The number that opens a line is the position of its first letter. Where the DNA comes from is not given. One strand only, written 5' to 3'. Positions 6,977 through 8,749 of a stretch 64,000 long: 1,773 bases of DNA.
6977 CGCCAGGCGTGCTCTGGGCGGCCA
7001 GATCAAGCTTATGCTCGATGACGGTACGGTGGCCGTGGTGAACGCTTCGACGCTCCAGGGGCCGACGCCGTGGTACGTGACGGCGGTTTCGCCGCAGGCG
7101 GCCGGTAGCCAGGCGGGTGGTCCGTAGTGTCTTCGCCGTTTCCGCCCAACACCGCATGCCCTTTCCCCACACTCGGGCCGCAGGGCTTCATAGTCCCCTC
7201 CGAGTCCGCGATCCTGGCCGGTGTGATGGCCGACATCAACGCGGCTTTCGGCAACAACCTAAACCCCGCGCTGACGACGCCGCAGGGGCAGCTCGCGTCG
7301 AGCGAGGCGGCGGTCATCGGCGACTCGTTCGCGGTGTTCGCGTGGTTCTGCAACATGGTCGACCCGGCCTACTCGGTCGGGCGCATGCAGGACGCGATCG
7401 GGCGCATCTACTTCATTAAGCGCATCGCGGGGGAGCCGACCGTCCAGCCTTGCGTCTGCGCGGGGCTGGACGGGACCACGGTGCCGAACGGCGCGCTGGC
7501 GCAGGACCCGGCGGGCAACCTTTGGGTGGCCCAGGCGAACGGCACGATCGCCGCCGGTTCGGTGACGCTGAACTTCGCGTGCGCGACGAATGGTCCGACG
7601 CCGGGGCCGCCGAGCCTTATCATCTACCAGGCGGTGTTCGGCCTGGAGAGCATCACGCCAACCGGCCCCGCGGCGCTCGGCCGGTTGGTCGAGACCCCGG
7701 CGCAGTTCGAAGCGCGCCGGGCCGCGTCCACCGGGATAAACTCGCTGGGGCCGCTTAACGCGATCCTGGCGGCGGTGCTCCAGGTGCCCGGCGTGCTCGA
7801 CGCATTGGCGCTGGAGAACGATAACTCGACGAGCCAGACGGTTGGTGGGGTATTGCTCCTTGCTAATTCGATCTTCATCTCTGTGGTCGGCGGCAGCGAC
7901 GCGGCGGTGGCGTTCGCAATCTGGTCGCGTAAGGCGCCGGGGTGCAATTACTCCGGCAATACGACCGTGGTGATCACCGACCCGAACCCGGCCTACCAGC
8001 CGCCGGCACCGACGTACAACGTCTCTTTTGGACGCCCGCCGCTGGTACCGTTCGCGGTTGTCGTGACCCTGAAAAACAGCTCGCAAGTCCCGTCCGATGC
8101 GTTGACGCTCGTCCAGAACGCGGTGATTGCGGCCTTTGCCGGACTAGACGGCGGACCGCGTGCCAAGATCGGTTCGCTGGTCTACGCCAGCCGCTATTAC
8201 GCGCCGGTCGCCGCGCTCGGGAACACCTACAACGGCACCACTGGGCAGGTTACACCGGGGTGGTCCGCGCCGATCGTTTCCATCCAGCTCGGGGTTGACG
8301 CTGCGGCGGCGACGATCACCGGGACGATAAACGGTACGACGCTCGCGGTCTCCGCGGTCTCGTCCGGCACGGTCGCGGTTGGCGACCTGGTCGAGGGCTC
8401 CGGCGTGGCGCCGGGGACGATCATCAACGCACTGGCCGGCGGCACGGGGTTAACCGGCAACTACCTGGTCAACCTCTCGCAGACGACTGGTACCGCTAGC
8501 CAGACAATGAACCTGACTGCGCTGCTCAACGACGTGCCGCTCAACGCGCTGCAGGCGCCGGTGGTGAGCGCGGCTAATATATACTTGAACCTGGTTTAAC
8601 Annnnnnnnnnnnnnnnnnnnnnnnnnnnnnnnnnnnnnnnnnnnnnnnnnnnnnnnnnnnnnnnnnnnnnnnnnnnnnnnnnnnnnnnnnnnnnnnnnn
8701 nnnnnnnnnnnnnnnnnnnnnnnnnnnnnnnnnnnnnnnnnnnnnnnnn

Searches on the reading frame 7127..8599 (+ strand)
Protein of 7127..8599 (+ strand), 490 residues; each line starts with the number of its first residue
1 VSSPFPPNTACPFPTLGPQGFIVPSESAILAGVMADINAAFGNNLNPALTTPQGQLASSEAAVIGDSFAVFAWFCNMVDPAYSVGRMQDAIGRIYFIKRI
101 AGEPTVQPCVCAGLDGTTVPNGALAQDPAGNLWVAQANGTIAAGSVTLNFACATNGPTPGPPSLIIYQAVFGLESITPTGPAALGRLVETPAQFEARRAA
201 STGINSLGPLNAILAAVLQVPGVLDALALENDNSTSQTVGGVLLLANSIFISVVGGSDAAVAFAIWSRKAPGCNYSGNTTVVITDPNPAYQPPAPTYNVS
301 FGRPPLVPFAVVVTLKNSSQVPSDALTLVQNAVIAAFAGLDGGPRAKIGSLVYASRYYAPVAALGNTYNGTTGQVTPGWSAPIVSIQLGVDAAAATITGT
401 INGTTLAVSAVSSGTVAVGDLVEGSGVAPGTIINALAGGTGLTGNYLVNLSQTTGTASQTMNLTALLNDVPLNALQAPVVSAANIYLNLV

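Call 13: search_protein_families(library=pfam, proteins=[window:7127-8599:+], max_evalue=0.01)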
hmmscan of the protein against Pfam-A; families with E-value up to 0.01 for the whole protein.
window:7127-8599:+ (490 aa): 1 family
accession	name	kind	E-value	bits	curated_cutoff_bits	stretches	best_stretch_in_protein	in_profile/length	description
PF04865.19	Baseplate_J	-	7.8e-06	25.8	21.1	1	90-248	7-172/255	Baseplate J-like protein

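Call 14: search_dna_similar(query=window:7127-8599:+, collection=phages, mode=protein, max_rows=20)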
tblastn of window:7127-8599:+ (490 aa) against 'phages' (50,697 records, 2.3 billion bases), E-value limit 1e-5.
Records with a match: 1417; places in all: 1420; records where one place covers at least 80% of the query: 0.
Best place of each record, by identity: <60% 1417.
By first word of the organism name: Pseudomonas 521; Vibrio 268; Escherichia 155; Acinetobacter 90; Salmonella 86; Erwinia 51; Xanthomonas 42; Burkholderia 26; Shigella 23; Aeromonas 17; and 37 more.
By host as written in the record: - 314; Pseudomonas aeruginosa 188; Pseudomonas aeruginosa PAO1 108; Escherichia coli 57; Acinetobacter baumannii 41; Pseudomonas sp. 35; Erwinia amylovora 27; Escherichia coli K-12 MG1655 22; and 302 more.
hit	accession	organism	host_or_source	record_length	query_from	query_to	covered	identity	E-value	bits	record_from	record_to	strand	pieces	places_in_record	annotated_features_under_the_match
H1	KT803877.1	Burkholderia phage PE067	Burkholderia thailandensis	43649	6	389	78%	46.1%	1e-82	285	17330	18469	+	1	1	baseplate J-like protein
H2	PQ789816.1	Burkholderia phage vB_E159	Burkholderia sp.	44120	6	389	78%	45.9%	3e-84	289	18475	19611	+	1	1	baseplate J-like protein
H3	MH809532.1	Burkholderia phage phiE131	Burkholderia thailandensis E131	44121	6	389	78%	45.9%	3e-84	289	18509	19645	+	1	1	hypothetical protein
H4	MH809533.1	Burkholderia phage phiE058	Burkholderia thailandensis E058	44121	6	389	78%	45.9%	3e-84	289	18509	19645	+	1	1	hypothetical protein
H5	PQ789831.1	Burkholderia phage vB_E436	Burkholderia sp.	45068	6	389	78%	45.8%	8e-82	282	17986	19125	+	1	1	baseplate J-like protein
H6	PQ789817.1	Burkholderia phage vB_E177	Burkholderia sp.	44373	6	389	78%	45.8%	1e-81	282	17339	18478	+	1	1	baseplate J-like protein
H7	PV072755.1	Burkholderia phage vB_E169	Burkholderia sp.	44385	6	389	78%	45.8%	1e-81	282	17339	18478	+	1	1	baseplate J-like protein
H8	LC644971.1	Acetobacter phage phiAO1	Acetobacter orleanensis NBRC 3170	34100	9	365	73%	48.7%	1e-93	317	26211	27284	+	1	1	phage baseplate J-like protein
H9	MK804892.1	Aeromonas phage 4_D05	Aeromonas rivipollensis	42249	12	375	74%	41.4%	8e-66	236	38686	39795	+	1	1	hypothetical protein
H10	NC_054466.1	Aeromonas phage 4_D05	Aeromonas rivipollensis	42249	12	375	74%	41.4%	8e-66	236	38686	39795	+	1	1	baseplate wedge subunit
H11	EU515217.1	Aeromonas phage DH1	Aeromonas punctata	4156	12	367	73%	42.4%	3e-62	225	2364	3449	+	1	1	record has no annotation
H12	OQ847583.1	Pantoea phage PA-1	Pantoea ananatis PA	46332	9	364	73%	42.1%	2e-73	258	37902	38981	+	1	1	baseplate J superfamily protein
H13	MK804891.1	Aeromonas phage 2_D05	Aeromonas rivipollensis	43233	11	375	74%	41.0%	6e-57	247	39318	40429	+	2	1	hypothetical protein (x2)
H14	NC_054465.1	Aeromonas phage 2_D05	Aeromonas rivipollensis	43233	11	375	74%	41.0%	6e-57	247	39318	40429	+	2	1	baseplate wedge subunit | hypothetical protein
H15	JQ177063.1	Aeromonas phage vB_AsaM-56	Aeromonas salmonicida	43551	12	391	78%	38.7%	4e-65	234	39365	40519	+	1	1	hypothetical protein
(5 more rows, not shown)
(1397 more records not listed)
